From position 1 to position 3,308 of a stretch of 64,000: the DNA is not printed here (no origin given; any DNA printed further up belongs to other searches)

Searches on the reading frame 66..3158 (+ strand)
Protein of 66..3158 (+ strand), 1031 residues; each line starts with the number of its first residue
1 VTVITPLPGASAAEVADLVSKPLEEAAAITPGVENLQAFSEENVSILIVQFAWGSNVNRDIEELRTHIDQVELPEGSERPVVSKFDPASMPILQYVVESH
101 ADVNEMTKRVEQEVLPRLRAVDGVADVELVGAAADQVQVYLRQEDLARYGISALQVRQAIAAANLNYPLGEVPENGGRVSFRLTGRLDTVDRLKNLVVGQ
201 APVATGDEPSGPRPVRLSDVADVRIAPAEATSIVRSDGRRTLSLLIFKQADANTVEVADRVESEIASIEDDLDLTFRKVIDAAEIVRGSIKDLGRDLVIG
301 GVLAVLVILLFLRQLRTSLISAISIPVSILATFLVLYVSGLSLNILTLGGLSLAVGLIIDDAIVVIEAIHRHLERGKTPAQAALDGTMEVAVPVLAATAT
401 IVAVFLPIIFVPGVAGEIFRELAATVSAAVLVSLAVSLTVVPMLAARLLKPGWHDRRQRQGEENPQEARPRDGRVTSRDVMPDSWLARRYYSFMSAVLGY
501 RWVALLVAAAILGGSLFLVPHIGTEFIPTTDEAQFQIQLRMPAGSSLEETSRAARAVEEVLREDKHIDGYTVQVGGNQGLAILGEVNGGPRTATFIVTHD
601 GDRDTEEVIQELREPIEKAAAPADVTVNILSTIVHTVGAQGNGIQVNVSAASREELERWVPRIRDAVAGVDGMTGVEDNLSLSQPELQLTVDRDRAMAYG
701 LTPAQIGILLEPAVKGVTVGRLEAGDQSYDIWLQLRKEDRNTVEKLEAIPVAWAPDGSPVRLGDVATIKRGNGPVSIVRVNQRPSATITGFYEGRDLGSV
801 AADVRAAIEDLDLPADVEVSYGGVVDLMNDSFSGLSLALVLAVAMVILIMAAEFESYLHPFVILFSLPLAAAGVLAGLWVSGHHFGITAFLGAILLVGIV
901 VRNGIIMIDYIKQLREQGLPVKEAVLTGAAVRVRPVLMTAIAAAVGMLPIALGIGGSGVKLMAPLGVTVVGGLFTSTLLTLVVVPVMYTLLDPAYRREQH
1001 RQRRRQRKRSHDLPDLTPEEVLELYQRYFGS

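Call 64: search_protein_families(library=pfam, proteins=[window:66-3158:+], max_evalue=0.00001)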
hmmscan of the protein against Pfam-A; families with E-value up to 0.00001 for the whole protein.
window:66-3158:+ (1031 aa): 2 families
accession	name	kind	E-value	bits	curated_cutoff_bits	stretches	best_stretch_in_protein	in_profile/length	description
PF00873.25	ACR_tran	-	1.6e-232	774.8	28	1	2-991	44-1020/1021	AcrB/AcrD/AcrF family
PF03176.21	MMPL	-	2.4e-19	69.9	20.5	2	304-458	166-312/333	MMPL family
